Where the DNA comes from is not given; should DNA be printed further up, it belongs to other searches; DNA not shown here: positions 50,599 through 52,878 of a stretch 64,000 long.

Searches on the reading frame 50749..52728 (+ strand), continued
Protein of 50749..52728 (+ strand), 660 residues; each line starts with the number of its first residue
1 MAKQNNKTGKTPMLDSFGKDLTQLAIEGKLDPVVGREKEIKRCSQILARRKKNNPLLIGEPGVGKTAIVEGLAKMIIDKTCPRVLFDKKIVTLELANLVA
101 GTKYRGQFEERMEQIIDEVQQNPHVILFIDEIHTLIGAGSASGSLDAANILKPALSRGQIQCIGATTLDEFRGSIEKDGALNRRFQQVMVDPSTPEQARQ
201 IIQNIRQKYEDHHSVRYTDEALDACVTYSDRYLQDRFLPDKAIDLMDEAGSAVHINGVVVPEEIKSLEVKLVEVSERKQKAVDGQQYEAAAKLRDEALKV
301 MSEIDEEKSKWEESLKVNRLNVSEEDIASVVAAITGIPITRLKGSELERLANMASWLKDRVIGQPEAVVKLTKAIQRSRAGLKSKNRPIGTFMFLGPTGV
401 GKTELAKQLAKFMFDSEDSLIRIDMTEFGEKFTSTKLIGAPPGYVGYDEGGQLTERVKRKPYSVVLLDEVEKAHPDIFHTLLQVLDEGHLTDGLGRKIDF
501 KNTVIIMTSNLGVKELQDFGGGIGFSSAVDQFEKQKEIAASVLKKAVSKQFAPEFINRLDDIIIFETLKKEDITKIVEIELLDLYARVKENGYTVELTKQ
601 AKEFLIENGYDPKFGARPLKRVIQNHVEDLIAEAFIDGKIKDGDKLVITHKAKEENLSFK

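Call 34: find_homologous_proteins(query=window:50749-52728:+, max_evalue=1e-50)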
Query window:50749-52728:+ (660 aa): 8000 proteins with E <= 1e-50 among 8000 candidates; the best 120 are listed.
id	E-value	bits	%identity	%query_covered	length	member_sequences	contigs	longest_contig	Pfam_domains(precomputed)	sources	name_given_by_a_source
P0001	0.0e+0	1444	100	100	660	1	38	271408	PF13173.13,PF20030.6,PF00004.36,PF13401.13,PF17871.8,PF13238.13,PF01637.25,PF07728.21,PF13191.13,PF13479.13,PF00158.33,PF07724.21,PF07726.18,PF12775.14,PF00910.29,PF05621.18,PF01078.28,PF10431.16,PF20720.4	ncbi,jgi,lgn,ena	jgi:ATP-dependent Clp protease ATP-binding subunit ClpC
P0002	0.0e+0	1426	98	100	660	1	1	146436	PF13173.13,PF20030.6,PF00004.36,PF13401.13,PF17871.8,PF13238.13,PF01637.25,PF07728.21,PF13191.13,PF13479.13,PF00158.33,PF07724.21,PF07726.18,PF12775.14,PF00910.29,PF05621.18,PF01078.28,PF10431.16,PF20720.4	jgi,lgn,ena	jgi:ATP-dependent Clp protease ATP-binding subunit ClpC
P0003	0.0e+0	1425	98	100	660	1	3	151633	PF13173.13,PF20030.6,PF00004.36,PF13401.13,PF17871.8,PF13238.13,PF01637.25,PF07728.21,PF13191.13,PF13479.13,PF00158.33,PF07724.21,PF07726.18,PF12775.14,PF00910.29,PF05621.18,PF01078.28,PF10431.16,PF20720.4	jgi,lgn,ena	jgi:ATP-dependent Clp protease ATP-binding subunit ClpC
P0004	0.0e+0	1425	98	100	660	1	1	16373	PF13173.13,PF20030.6,PF00004.36,PF13401.13,PF17871.8,PF13238.13,PF01637.25,PF07728.21,PF13191.13,PF13479.13,PF00158.33,PF07724.21,PF07726.18,PF12775.14,PF00910.29,PF05621.18,PF01078.28,PF10431.16,PF20720.4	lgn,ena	-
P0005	0.0e+0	1423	98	100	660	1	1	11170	PF13173.13,PF20030.6,PF00004.36,PF13401.13,PF17871.8,PF13238.13,PF01637.25,PF07728.21,PF13191.13,PF13479.13,PF00158.33,PF07724.21,PF07726.18,PF12775.14,PF00910.29,PF05621.18,PF01078.28,PF10431.16,PF20720.4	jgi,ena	jgi:ATP-dependent Clp protease ATP-binding subunit ClpC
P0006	0.0e+0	1392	96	100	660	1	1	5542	PF13173.13,PF20030.6,PF02151.26,PF00004.36,PF13401.13,PF17871.8,PF13238.13,PF01637.25,PF07728.21,PF13191.13,PF13479.13,PF00158.33,PF07724.21,PF07726.18,PF12775.14,PF00910.29,PF05621.18,PF01078.28,PF10431.16,PF20720.4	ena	-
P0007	0.0e+0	1391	96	100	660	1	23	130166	PF13173.13,PF20030.6,PF02151.26,PF00004.36,PF13401.13,PF17871.8,PF13238.13,PF01637.25,PF07728.21,PF13191.13,PF13479.13,PF00158.33,PF07724.21,PF07726.18,PF12775.14,PF00910.29,PF05621.18,PF01078.28,PF10431.16,PF20720.4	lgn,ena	-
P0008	0.0e+0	1389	95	100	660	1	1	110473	PF13173.13,PF20030.6,PF02151.26,PF00004.36,PF13401.13,PF17871.8,PF13238.13,PF01637.25,PF07728.21,PF13191.13,PF13479.13,PF00158.33,PF07724.21,PF07726.18,PF12775.14,PF00910.29,PF05621.18,PF01078.28,PF10431.16,PF20720.4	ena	-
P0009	0.0e+0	1388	96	100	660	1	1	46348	PF13173.13,PF20030.6,PF02151.26,PF00004.36,PF13401.13,PF17871.8,PF13238.13,PF01637.25,PF07728.21,PF13191.13,PF13479.13,PF00158.33,PF07724.21,PF07726.18,PF12775.14,PF00910.29,PF05621.18,PF01078.28,PF10431.16,PF20720.4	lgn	-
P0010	0.0e+0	1291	88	100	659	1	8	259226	PF13173.13,PF20030.6,PF02151.26,PF00004.36,PF13401.13,PF17871.8,PF13238.13,PF01637.25,PF07728.21,PF13191.13,PF13479.13,PF00158.33,PF07724.21,PF07726.18,PF12775.14,PF00910.29,PF05621.18,PF01078.28,PF10431.16,PF20720.4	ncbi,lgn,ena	-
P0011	0.0e+0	1289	87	100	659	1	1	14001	PF13173.13,PF20030.6,PF02151.26,PF00004.36,PF13401.13,PF17871.8,PF13238.13,PF01637.25,PF07728.21,PF13191.13,PF13479.13,PF00158.33,PF07724.21,PF07726.18,PF12775.14,PF00910.29,PF05621.18,PF01078.28,PF10431.16,PF20720.4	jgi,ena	jgi:ATP-dependent Clp protease ATP-binding subunit ClpC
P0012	0.0e+0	1288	88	100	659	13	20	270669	PF13173.13,PF20030.6,PF02151.26,PF00004.36,PF13401.13,PF17871.8,PF05496.19,PF01637.25,PF07728.21,PF13191.13,PF13479.13,PF00158.33,PF07724.21,PF07726.18,PF12775.14,PF00910.29,PF05621.18,PF01078.28,PF10431.16,PF20720.4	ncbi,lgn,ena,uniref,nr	ncbi:clpA ATP-binding subunits of Clp protease and DnaK/DnaJ chaperones [uncultured Caudovirales pha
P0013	0.0e+0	1287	87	100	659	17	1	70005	PF13173.13,PF20030.6,PF02151.26,PF00004.36,PF13401.13,PF17871.8,PF13238.13,PF05496.19,PF01637.25,PF07728.21,PF13191.13,PF13479.13,PF00158.33,PF07724.21,PF07726.18,PF12775.14,PF00910.29,PF05621.18,PF01078.28,PF10431.16,PF20720.4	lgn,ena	-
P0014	0.0e+0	1287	88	100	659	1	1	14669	PF13173.13,PF20030.6,PF02151.26,PF00004.36,PF13401.13,PF17871.8,PF05496.19,PF01637.25,PF07728.21,PF13191.13,PF13479.13,PF00158.33,PF07724.21,PF07726.18,PF05621.18,PF01078.28,PF10431.16,PF20720.4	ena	-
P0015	0.0e+0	1286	88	100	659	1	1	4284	PF13173.13,PF20030.6,PF02151.26,PF00004.36,PF13401.13,PF17871.8,PF05496.19,PF01637.25,PF07728.21,PF13191.13,PF13479.13,PF00158.33,PF07724.21,PF07726.18,PF05621.18,PF01078.28,PF10431.16,PF20720.4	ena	-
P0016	0.0e+0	1286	88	100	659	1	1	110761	PF13173.13,PF20030.6,PF02151.26,PF00004.36,PF13401.13,PF17871.8,PF05496.19,PF01637.25,PF07728.21,PF13191.13,PF13479.13,PF00158.33,PF07724.21,PF07726.18,PF05621.18,PF01078.28,PF10431.16,PF20720.4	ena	-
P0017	0.0e+0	1285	88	100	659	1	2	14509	PF13173.13,PF20030.6,PF02151.26,PF00004.36,PF13401.13,PF17871.8,PF05496.19,PF01637.25,PF07728.21,PF13191.13,PF13479.13,PF00158.33,PF07724.21,PF07726.18,PF05621.18,PF01078.28,PF10431.16,PF20720.4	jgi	jgi:ATP-dependent Clp protease ATP-binding subunit ClpC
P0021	0.0e+0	1275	87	100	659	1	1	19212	PF13173.13,PF20030.6,PF02151.26,PF00004.36,PF13401.13,PF17871.8,PF13238.13,PF07728.21,PF13191.13,PF01695.24,PF13479.13,PF00158.33,PF07724.21,PF12775.14,PF05621.18,PF01078.28,PF10431.16,PF20720.4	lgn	-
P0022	0.0e+0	1274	86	100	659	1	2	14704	PF13173.13,PF20030.6,PF02151.26,PF00004.36,PF13401.13,PF17871.8,PF13238.13,PF07728.21,PF13191.13,PF01695.24,PF13479.13,PF00158.33,PF07724.21,PF12775.14,PF05621.18,PF01078.28,PF10431.16,PF20720.4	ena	-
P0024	0.0e+0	1272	86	100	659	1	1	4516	PF13173.13,PF20030.6,PF02151.26,PF00004.36,PF13401.13,PF17871.8,PF13238.13,PF07728.21,PF13191.13,PF01695.24,PF13479.13,PF00158.33,PF07724.21,PF12775.14,PF05621.18,PF01078.28,PF10431.16,PF20720.4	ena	-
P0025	0.0e+0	1272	86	100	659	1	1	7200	PF13173.13,PF20030.6,PF02151.26,PF00004.36,PF13401.13,PF17871.8,PF13238.13,PF07728.21,PF13191.13,PF01695.24,PF13479.13,PF00158.33,PF07724.21,PF12775.14,PF05621.18,PF01078.28,PF10431.16,PF20720.4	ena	-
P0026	0.0e+0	1272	86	100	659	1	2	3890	PF13173.13,PF20030.6,PF02151.26,PF00004.36,PF13401.13,PF17871.8,PF13238.13,PF07728.21,PF13191.13,PF01695.24,PF13479.13,PF00158.33,PF07724.21,PF12775.14,PF05621.18,PF01078.28,PF10431.16,PF20720.4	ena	-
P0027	0.0e+0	1272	86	100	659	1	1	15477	PF13173.13,PF20030.6,PF02151.26,PF00004.36,PF13401.13,PF17871.8,PF13238.13,PF07728.21,PF13191.13,PF01695.24,PF13479.13,PF00158.33,PF07724.21,PF12775.14,PF05621.18,PF01078.28,PF10431.16,PF20720.4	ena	-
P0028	0.0e+0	1271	86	100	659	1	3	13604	PF13173.13,PF20030.6,PF02151.26,PF00004.36,PF13401.13,PF17871.8,PF13238.13,PF07728.21,PF13191.13,PF01695.24,PF13479.13,PF00158.33,PF07724.21,PF12775.14,PF05621.18,PF01078.28,PF10431.16,PF20720.4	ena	-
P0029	0.0e+0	1271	86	100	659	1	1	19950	PF13173.13,PF20030.6,PF02151.26,PF00004.36,PF13401.13,PF17871.8,PF13238.13,PF07728.21,PF13191.13,PF01695.24,PF13479.13,PF00158.33,PF07724.21,PF12775.14,PF05621.18,PF01078.28,PF10431.16,PF20720.4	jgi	jgi:ATP-dependent Clp protease ATP-binding subunit ClpC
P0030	0.0e+0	1271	86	100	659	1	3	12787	PF13173.13,PF20030.6,PF02151.26,PF00004.36,PF13401.13,PF17871.8,PF13238.13,PF07728.21,PF13191.13,PF01695.24,PF13479.13,PF00158.33,PF07724.21,PF12775.14,PF05621.18,PF01078.28,PF10431.16,PF20720.4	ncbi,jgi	jgi:ATP-dependent Clp protease ATP-binding subunit ClpC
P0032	0.0e+0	1270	86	100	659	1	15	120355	PF13173.13,PF20030.6,PF02151.26,PF00004.36,PF13401.13,PF17871.8,PF13238.13,PF07728.21,PF13191.13,PF01695.24,PF13479.13,PF00158.33,PF07724.21,PF12775.14,PF05621.18,PF01078.28,PF10431.16,PF20720.4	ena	-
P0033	0.0e+0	1270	86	100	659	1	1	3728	PF13173.13,PF20030.6,PF02151.26,PF00004.36,PF13401.13,PF17871.8,PF13238.13,PF07728.21,PF13191.13,PF01695.24,PF13479.13,PF00158.33,PF07724.21,PF12775.14,PF05621.18,PF01078.28,PF10431.16,PF20720.4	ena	-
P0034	0.0e+0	1270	86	100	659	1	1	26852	PF13173.13,PF20030.6,PF02151.26,PF00004.36,PF13401.13,PF17871.8,PF13238.13,PF07728.21,PF13191.13,PF01695.24,PF13479.13,PF00158.33,PF07724.21,PF12775.14,PF05621.18,PF01078.28,PF10431.16,PF20720.4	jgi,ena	jgi:ATP-dependent Clp protease ATP-binding subunit ClpC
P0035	0.0e+0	1270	86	100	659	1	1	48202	PF13173.13,PF20030.6,PF02151.26,PF00004.36,PF13401.13,PF17871.8,PF13238.13,PF07728.21,PF13191.13,PF01695.24,PF13479.13,PF00158.33,PF07724.21,PF12775.14,PF05621.18,PF01078.28,PF10431.16,PF20720.4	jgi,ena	jgi:ATP-dependent Clp protease ATP-binding subunit ClpC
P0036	0.0e+0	1269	86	100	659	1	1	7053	PF13173.13,PF20030.6,PF02151.26,PF00004.36,PF13401.13,PF17871.8,PF13238.13,PF07728.21,PF13191.13,PF01695.24,PF13479.13,PF00158.33,PF07724.21,PF12775.14,PF05621.18,PF01078.28,PF10431.16,PF20720.4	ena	-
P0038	0.0e+0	1268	86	100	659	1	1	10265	PF13173.13,PF20030.6,PF02151.26,PF00004.36,PF13401.13,PF17871.8,PF13238.13,PF07728.21,PF13191.13,PF01695.24,PF13479.13,PF00158.33,PF07724.21,PF12775.14,PF05621.18,PF10431.16,PF20720.4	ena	-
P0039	0.0e+0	1268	86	100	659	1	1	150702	PF13173.13,PF20030.6,PF02151.26,PF00004.36,PF13401.13,PF17871.8,PF13238.13,PF07728.21,PF13191.13,PF01695.24,PF13479.13,PF00158.33,PF07724.21,PF12775.14,PF05621.18,PF01078.28,PF10431.16,PF20720.4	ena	-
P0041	0.0e+0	1267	86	100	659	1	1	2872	PF13173.13,PF20030.6,PF02151.26,PF00004.36,PF13401.13,PF17871.8,PF13238.13,PF07728.21,PF13191.13,PF01695.24,PF13479.13,PF00158.33,PF07724.21,PF12775.14,PF05621.18,PF01078.28,PF10431.16,PF20720.4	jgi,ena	jgi:ATP-dependent Clp protease ATP-binding subunit ClpC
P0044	0.0e+0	1265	87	100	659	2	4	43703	PF13173.13,PF20030.6,PF02151.26,PF00004.36,PF13401.13,PF17871.8,PF13238.13,PF01637.25,PF07728.21,PF13191.13,PF13479.13,PF00158.33,PF07724.21,PF07726.18,PF12775.14,PF00910.29,PF05621.18,PF01078.28,PF10431.16,PF20720.4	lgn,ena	-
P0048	0.0e+0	1265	86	100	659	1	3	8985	PF13173.13,PF20030.6,PF02151.26,PF00004.36,PF13401.13,PF17871.8,PF13238.13,PF07728.21,PF13191.13,PF01695.24,PF13479.13,PF00158.33,PF07724.21,PF12775.14,PF05621.18,PF01078.28,PF10431.16,PF20720.4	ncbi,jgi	jgi:ATP-dependent Clp protease ATP-binding subunit ClpC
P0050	0.0e+0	1264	85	100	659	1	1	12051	PF13173.13,PF20030.6,PF02151.26,PF00004.36,PF13401.13,PF17871.8,PF13238.13,PF07728.21,PF13191.13,PF01695.24,PF13479.13,PF00158.33,PF07724.21,PF12775.14,PF05621.18,PF01078.28,PF10431.16,PF20720.4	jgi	jgi:ATP-dependent Clp protease ATP-binding subunit ClpC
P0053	0.0e+0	1260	86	100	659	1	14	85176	PF13173.13,PF20030.6,PF02151.26,PF00004.36,PF13401.13,PF17871.8,PF13238.13,PF07728.21,PF13191.13,PF13479.13,PF00158.33,PF07724.21,PF12775.14,PF05621.18,PF10431.16,PF20720.4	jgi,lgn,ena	jgi:ATP-dependent Clp protease ATP-binding subunit ClpC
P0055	0.0e+0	1259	86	100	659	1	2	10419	PF13173.13,PF20030.6,PF02151.26,PF00004.36,PF13401.13,PF17871.8,PF13238.13,PF07728.21,PF13191.13,PF13479.13,PF00158.33,PF07724.21,PF12775.14,PF05621.18,PF10431.16,PF20720.4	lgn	-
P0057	0.0e+0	1256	86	100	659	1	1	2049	PF13173.13,PF20030.6,PF02151.26,PF00004.36,PF13401.13,PF17871.8,PF13238.13,PF07728.21,PF13191.13,PF13479.13,PF00158.33,PF07724.21,PF12775.14,PF05621.18,PF10431.16,PF20720.4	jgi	-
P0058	0.0e+0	1234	85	100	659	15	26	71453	PF13173.13,PF20030.6,PF02151.26,PF00004.36,PF13401.13,PF17871.8,PF13238.13,PF05496.19,PF07728.21,PF13191.13,PF13479.13,PF00158.33,PF07724.21,PF12775.14,PF02367.24,PF05621.18,PF01078.28,PF10431.16,PF20720.4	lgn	-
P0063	0.0e+0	1186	81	100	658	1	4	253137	PF13173.13,PF20030.6,PF02151.26,PF00004.36,PF13401.13,PF17871.8,PF13238.13,PF07728.21,PF13191.13,PF13479.13,PF00158.33,PF07724.21,PF07726.18,PF12775.14,PF05621.18,PF01078.28,PF10431.16,PF20720.4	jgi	-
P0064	0.0e+0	1185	80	100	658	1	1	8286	PF13173.13,PF20030.6,PF02151.26,PF00004.36,PF13401.13,PF17871.8,PF13238.13,PF07728.21,PF13191.13,PF13479.13,PF00158.33,PF07724.21,PF07726.18,PF12775.14,PF05621.18,PF01078.28,PF10431.16,PF20720.4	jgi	-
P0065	0.0e+0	1184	80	100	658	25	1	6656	PF13173.13,PF20030.6,PF02151.26,PF00004.36,PF13401.13,PF17871.8,PF13238.13,PF05496.19,PF07728.21,PF13191.13,PF00158.33,PF07724.21,PF07726.18,PF12775.14,PF05621.18,PF01078.28,PF10431.16,PF20720.4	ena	-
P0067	0.0e+0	1181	80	100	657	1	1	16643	PF13173.13,PF20030.6,PF02151.26,PF00004.36,PF13401.13,PF17871.8,PF13238.13,PF05496.19,PF07728.21,PF13191.13,PF01695.24,PF13479.13,PF00158.33,PF07724.21,PF07726.18,PF12775.14,PF05621.18,PF01078.28,PF10431.16,PF20720.4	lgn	-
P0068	0.0e+0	1181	80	100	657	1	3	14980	PF13173.13,PF20030.6,PF02151.26,PF00004.36,PF13401.13,PF17871.8,PF13238.13,PF05496.19,PF07728.21,PF13191.13,PF01695.24,PF13479.13,PF00158.33,PF07724.21,PF07726.18,PF12775.14,PF05621.18,PF01078.28,PF10431.16,PF20720.4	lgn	-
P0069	0.0e+0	1179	80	100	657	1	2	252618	PF13173.13,PF20030.6,PF02151.26,PF00004.36,PF13401.13,PF17871.8,PF13238.13,PF05496.19,PF07728.21,PF13191.13,PF01695.24,PF13479.13,PF00158.33,PF07724.21,PF07726.18,PF12775.14,PF05621.18,PF01078.28,PF10431.16,PF20720.4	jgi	jgi:ATP-dependent Clp protease ATP-binding subunit ClpC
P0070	0.0e+0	1179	80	100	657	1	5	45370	PF13173.13,PF20030.6,PF02151.26,PF00004.36,PF13401.13,PF17871.8,PF13238.13,PF05496.19,PF07728.21,PF13191.13,PF01695.24,PF13479.13,PF00158.33,PF07724.21,PF07726.18,PF12775.14,PF05621.18,PF01078.28,PF10431.16,PF20720.4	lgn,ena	-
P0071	0.0e+0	1179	80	100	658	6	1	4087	PF13173.13,PF20030.6,PF02151.26,PF00004.36,PF13401.13,PF17871.8,PF13238.13,PF07728.21,PF13191.13,PF01695.24,PF13479.13,PF00158.33,PF07724.21,PF07726.18,PF12775.14,PF05621.18,PF10431.16,PF20720.4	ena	-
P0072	0.0e+0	1179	80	100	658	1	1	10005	PF13173.13,PF20030.6,PF02151.26,PF00004.36,PF13401.13,PF17871.8,PF13238.13,PF05496.19,PF07728.21,PF13191.13,PF01695.24,PF00158.33,PF07724.21,PF07726.18,PF12775.14,PF05621.18,PF10431.16,PF20720.4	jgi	-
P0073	0.0e+0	1178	80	100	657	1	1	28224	PF13173.13,PF20030.6,PF02151.26,PF00004.36,PF13401.13,PF17871.8,PF13238.13,PF05496.19,PF07728.21,PF13191.13,PF01695.24,PF13479.13,PF00158.33,PF07724.21,PF07726.18,PF12775.14,PF05621.18,PF01078.28,PF10431.16,PF20720.4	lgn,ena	-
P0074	0.0e+0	1173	81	98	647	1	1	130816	PF13173.13,PF20030.6,PF02151.26,PF00004.36,PF13401.13,PF17871.8,PF13238.13,PF07728.21,PF13191.13,PF01695.24,PF13479.13,PF00158.33,PF07724.21,PF07726.18,PF12775.14,PF05621.18,PF10431.16,PF20720.4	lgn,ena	-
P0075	0.0e+0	1172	79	100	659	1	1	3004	PF13173.13,PF20030.6,PF02151.26,PF00004.36,PF13401.13,PF17871.8,PF13238.13,PF05496.19,PF07728.21,PF13191.13,PF01695.24,PF13479.13,PF00158.33,PF07724.21,PF07726.18,PF12775.14,PF05621.18,PF10431.16,PF20720.4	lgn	-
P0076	0.0e+0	1170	80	98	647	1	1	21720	PF13173.13,PF20030.6,PF02151.26,PF00004.36,PF13401.13,PF17871.8,PF13238.13,PF05496.19,PF07728.21,PF13191.13,PF01695.24,PF13479.13,PF00158.33,PF07724.21,PF07726.18,PF12775.14,PF00910.29,PF05621.18,PF01078.28,PF10431.16,PF20720.4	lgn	-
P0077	0.0e+0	1170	80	98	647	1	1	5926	PF13173.13,PF20030.6,PF02151.26,PF00004.36,PF13401.13,PF17871.8,PF13238.13,PF05496.19,PF07728.21,PF13191.13,PF01695.24,PF13479.13,PF00158.33,PF07724.21,PF07726.18,PF12775.14,PF05621.18,PF01078.28,PF10431.16,PF20720.4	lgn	-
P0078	0.0e+0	1170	80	98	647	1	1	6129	PF13173.13,PF20030.6,PF02151.26,PF00004.36,PF13401.13,PF17871.8,PF13238.13,PF05496.19,PF07728.21,PF13191.13,PF01695.24,PF13479.13,PF00158.33,PF07724.21,PF07726.18,PF12775.14,PF05621.18,PF01078.28,PF10431.16,PF20720.4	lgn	-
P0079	0.0e+0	1168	80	98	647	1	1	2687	PF13173.13,PF20030.6,PF02151.26,PF00004.36,PF13401.13,PF17871.8,PF13238.13,PF05496.19,PF07728.21,PF13191.13,PF01695.24,PF13479.13,PF00158.33,PF07724.21,PF07726.18,PF12775.14,PF05621.18,PF01078.28,PF10431.16,PF20720.4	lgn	-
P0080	0.0e+0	1167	79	100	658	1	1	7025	PF13173.13,PF20030.6,PF02151.26,PF00004.36,PF13401.13,PF17871.8,PF13238.13,PF05496.19,PF07728.21,PF13191.13,PF01695.24,PF00158.33,PF07724.21,PF07726.18,PF12775.14,PF00910.29,PF05621.18,PF10431.16,PF20720.4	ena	-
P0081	0.0e+0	1167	78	100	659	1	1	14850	PF13173.13,PF20030.6,PF02151.26,PF00004.36,PF13401.13,PF17871.8,PF13238.13,PF05496.19,PF07728.21,PF13191.13,PF01695.24,PF13479.13,PF00158.33,PF07724.21,PF07726.18,PF12775.14,PF05621.18,PF10431.16,PF20720.4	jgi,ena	jgi:ATP-dependent Clp protease ATP-binding subunit ClpC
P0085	0.0e+0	1165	80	98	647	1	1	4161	PF13173.13,PF20030.6,PF02151.26,PF00004.36,PF13401.13,PF17871.8,PF13238.13,PF05496.19,PF07728.21,PF13191.13,PF01695.24,PF13479.13,PF00158.33,PF07724.21,PF07726.18,PF12775.14,PF05621.18,PF01078.28,PF10431.16,PF20720.4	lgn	-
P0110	0.0e+0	1161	79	100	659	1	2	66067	PF13173.13,PF20030.6,PF02151.26,PF00004.36,PF13401.13,PF17871.8,PF13238.13,PF05496.19,PF07728.21,PF13191.13,PF01695.24,PF13479.13,PF00158.33,PF07724.21,PF07726.18,PF12775.14,PF05621.18,PF10431.16,PF20720.4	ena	-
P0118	0.0e+0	1161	78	100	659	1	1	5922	PF13173.13,PF20030.6,PF02151.26,PF00004.36,PF13401.13,PF17871.8,PF13238.13,PF07728.21,PF13191.13,PF01695.24,PF13479.13,PF00158.33,PF07724.21,PF07726.18,PF05621.18,PF10431.16,PF20720.4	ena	-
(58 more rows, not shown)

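Call 35: find_encoding_contigs(protein=P0001, flank=10000, max_places=4)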
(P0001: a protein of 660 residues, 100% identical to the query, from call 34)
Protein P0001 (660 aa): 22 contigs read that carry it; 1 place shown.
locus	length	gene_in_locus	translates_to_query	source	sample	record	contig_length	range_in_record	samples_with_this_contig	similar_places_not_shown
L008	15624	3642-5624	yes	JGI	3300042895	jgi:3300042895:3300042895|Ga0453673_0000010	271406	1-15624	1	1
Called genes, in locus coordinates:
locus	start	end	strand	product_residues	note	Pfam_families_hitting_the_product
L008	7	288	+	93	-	-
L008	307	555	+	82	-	-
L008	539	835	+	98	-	-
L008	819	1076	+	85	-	-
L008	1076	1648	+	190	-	PF18143:HAD_SAK_2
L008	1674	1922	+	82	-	-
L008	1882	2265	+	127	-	-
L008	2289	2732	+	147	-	-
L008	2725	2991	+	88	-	-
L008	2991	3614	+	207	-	-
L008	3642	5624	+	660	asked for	PF13191:AAA_16 (weak), PF00004:AAA, PF17871:AAA_lid_9, PF00158:Sigma54_activat, PF00004:AAA, PF07724:AAA_2, PF07728:AAA_5, PF10431:ClpB_D2-small, +12 more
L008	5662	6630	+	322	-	-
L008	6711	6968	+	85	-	-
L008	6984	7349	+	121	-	-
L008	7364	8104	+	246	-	PF26809:Phage_T4_gp13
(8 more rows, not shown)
